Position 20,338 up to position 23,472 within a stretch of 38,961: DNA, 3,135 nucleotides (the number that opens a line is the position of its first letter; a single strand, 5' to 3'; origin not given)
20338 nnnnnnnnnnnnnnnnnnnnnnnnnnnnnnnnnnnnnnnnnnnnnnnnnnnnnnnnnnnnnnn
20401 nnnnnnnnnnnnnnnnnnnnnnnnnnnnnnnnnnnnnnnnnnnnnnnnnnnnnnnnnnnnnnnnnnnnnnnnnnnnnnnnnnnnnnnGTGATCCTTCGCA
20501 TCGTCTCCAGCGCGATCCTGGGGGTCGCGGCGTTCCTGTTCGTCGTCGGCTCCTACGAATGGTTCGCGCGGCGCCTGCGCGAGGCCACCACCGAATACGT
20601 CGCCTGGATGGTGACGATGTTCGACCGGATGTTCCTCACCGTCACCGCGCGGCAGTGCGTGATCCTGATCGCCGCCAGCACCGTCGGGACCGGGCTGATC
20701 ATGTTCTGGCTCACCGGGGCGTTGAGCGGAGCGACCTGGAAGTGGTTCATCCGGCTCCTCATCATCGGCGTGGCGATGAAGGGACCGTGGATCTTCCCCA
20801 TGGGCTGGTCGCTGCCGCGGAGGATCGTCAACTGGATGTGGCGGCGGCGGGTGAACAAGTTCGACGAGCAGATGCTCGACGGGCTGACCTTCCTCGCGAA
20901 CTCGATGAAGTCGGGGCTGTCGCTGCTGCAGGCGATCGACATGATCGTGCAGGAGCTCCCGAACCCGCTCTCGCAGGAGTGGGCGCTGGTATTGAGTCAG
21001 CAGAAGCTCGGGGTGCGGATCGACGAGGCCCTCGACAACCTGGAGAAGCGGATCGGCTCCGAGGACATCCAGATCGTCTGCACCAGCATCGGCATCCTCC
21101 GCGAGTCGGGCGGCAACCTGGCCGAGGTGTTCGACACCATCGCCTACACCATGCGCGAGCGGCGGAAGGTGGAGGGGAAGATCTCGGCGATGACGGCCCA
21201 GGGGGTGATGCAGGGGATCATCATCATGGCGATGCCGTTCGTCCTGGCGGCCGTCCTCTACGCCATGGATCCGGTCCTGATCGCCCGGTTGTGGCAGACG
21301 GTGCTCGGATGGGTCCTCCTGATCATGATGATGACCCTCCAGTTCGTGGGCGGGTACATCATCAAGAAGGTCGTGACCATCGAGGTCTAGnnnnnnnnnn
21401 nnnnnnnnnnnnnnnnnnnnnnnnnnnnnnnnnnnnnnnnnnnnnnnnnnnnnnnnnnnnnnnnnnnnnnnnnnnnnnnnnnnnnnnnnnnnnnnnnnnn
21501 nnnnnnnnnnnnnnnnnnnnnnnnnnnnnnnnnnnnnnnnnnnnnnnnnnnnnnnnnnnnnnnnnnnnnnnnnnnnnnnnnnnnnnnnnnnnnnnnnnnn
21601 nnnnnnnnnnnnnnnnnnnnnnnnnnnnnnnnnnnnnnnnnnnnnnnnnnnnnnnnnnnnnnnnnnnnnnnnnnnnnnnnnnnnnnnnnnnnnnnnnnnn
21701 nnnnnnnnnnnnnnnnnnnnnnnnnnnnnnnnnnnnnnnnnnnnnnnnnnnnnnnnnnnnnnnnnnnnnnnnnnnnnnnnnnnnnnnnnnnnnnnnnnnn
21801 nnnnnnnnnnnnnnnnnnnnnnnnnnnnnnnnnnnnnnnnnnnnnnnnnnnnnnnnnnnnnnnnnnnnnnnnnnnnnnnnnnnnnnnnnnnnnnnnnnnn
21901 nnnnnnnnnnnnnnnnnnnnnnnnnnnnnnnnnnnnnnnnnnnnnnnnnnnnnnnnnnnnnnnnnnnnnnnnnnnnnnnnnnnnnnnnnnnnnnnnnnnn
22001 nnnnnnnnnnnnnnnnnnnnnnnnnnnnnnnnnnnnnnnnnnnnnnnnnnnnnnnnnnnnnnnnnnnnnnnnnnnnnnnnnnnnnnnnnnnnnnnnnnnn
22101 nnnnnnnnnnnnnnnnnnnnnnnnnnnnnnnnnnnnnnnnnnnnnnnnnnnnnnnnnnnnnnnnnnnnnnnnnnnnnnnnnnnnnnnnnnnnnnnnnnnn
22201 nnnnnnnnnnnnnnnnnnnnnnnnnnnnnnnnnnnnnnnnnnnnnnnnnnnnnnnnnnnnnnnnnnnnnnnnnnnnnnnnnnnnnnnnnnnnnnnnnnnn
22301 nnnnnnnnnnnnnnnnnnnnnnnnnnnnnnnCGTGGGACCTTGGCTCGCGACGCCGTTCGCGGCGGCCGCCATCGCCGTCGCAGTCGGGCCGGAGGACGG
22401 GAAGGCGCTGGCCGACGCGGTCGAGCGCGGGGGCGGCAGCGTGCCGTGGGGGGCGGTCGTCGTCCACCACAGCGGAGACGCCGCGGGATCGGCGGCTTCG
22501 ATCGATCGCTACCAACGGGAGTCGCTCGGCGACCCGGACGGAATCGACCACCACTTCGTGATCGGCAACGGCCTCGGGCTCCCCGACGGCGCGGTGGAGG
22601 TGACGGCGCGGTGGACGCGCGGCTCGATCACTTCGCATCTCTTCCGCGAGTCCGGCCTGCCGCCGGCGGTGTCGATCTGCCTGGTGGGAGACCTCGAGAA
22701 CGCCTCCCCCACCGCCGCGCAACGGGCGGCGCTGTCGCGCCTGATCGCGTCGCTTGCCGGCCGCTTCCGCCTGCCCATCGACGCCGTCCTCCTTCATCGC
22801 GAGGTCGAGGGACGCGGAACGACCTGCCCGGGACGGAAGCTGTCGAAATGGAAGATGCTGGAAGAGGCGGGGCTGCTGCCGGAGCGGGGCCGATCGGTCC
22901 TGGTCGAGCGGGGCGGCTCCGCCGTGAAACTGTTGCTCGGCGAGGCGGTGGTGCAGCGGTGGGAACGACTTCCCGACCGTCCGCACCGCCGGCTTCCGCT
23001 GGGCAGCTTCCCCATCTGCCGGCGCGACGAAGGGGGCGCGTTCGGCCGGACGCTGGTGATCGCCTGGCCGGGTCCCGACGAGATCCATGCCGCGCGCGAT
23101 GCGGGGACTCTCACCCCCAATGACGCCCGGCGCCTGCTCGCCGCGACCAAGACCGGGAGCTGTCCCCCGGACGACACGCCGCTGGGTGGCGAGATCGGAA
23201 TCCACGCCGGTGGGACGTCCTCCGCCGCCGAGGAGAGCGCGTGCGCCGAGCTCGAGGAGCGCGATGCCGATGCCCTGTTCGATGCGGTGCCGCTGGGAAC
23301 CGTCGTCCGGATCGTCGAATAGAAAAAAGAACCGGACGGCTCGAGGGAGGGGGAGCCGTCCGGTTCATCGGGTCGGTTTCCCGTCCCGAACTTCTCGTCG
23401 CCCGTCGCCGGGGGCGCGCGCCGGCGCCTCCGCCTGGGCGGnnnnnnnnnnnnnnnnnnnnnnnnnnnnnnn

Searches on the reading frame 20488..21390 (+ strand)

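Call 19: search_protein_families(library=pfam, proteins=[window:20488-21390:+], max_evalue=0.001)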
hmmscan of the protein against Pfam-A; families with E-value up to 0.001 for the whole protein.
window:20488-21390:+ (300 aa): 1 family
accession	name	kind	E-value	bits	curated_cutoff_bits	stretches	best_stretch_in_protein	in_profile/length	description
PF00482.28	T2SSF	-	1e-18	68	25.2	1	134-258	3-124/125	Type II secretion system (T2SS), protein F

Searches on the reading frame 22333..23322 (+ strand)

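Call 19: search_protein_families(library=pfam, proteins=[window:22333-23322:+], max_evalue=0.001)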
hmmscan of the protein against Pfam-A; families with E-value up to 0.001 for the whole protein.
window:22333-23322:+ (329 aa): 2 families
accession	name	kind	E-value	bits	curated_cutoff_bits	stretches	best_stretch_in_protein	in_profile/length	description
PF01510.30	Amidase_2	-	1.2e-09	39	26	1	39-168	5-131/131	N-acetylmuramoyl-L-alanine amidase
PF03734.19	YkuD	-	0.00016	22.7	23.4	1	261-327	84-146/146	L,D-transpeptidase catalytic domain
